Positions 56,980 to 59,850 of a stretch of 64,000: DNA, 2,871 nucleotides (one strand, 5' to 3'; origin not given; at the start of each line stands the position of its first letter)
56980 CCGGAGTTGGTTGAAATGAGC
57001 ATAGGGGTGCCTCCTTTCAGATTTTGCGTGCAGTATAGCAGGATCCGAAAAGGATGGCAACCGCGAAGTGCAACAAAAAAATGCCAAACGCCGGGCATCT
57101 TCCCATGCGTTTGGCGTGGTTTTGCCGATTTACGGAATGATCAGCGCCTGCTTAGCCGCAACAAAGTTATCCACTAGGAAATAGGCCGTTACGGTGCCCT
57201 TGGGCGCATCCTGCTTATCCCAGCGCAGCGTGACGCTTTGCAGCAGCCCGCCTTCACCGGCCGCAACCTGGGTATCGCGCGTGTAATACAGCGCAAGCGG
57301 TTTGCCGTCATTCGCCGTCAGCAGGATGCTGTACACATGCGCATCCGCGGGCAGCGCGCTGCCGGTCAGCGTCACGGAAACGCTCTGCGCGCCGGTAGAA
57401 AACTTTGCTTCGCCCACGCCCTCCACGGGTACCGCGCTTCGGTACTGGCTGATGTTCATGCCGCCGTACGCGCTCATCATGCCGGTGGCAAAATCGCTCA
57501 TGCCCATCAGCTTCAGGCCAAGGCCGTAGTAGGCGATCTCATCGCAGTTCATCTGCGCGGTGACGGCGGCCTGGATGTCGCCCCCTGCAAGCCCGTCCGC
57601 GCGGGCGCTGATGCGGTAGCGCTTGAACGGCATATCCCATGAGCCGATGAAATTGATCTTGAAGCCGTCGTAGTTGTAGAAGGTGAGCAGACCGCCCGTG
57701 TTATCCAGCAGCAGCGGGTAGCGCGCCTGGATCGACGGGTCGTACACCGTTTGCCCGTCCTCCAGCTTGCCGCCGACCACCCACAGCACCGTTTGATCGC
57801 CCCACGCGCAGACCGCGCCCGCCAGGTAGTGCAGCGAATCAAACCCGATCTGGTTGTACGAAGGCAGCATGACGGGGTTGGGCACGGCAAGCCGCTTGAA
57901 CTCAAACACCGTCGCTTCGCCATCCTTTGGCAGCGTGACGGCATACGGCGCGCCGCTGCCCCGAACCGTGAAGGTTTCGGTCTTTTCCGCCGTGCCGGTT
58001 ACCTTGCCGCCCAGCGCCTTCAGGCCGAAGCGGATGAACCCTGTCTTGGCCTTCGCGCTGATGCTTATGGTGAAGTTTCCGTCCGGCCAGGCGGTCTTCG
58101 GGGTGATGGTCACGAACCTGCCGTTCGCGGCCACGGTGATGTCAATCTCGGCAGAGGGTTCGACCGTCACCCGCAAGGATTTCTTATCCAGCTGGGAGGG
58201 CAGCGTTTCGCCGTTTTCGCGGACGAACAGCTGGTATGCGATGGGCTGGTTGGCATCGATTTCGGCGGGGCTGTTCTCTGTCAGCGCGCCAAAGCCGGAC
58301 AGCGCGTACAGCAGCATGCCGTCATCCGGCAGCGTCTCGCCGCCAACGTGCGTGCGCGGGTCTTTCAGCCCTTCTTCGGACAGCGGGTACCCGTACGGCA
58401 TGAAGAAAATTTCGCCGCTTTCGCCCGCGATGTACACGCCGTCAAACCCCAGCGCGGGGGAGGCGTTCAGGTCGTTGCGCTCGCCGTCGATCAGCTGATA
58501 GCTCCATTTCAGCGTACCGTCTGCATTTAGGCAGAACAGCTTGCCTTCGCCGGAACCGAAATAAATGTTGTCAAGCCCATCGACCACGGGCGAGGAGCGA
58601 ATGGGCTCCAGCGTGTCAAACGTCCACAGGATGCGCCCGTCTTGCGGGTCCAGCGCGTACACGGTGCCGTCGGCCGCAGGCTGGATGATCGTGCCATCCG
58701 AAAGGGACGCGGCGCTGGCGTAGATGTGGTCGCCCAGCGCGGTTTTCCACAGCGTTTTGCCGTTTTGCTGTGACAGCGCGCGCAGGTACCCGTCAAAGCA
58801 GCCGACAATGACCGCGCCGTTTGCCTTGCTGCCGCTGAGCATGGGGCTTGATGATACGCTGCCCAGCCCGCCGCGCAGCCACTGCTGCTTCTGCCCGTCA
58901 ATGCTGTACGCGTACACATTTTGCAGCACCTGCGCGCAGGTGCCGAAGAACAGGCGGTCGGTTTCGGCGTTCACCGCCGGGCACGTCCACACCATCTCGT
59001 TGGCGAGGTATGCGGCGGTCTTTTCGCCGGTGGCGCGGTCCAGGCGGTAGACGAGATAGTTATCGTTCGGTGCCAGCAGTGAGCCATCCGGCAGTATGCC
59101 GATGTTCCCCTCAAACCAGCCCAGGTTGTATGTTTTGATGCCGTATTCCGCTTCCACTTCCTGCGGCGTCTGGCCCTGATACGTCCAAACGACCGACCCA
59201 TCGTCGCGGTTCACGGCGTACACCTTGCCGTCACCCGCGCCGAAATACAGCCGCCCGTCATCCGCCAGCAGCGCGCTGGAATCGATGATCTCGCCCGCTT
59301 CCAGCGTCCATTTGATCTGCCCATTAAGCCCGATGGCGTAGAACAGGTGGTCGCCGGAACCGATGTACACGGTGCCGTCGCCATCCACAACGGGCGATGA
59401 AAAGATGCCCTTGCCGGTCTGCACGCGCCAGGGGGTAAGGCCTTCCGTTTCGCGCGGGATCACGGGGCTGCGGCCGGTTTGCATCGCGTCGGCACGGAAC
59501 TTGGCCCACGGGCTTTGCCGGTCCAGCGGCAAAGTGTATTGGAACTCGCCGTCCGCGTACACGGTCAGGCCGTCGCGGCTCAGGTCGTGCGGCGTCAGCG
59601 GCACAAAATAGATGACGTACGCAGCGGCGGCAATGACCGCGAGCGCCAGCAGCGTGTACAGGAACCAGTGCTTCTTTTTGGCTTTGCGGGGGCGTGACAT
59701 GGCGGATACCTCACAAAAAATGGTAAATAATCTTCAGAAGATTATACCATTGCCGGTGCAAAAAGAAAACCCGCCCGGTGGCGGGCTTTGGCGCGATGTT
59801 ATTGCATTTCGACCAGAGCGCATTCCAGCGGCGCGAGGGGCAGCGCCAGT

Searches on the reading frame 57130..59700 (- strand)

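Call 74: search_protein_families(library=pfam, proteins=[window:57130-59700:-], max_evalue=0.00001)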
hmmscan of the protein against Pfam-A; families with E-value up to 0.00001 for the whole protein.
window:57130-59700:- (856 aa): 4 families
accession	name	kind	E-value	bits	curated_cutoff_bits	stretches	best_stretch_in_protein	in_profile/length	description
PF13570.13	Beta-prop_ACSF4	-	2.3e-44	152.6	133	2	217-404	73-254/329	Beta-alanine-activating enzyme, beta-propeller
PF13360.13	PQQ_2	-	6.4e-29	101.7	27.6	2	287-430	29-180/233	Outer membrane protein assembly factor BamB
PF25292.1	Beta-prop_CGLA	-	1.2e-09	38.5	26.8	0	297-373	2-82/316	Lambda-carrageenase beta-propeller domain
PF01011.28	PQQ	-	2.1e-08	33.8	26.7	0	145-234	54-143/595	Glucose/ethanol/alcohol dehydrogenase, beta-propeller domain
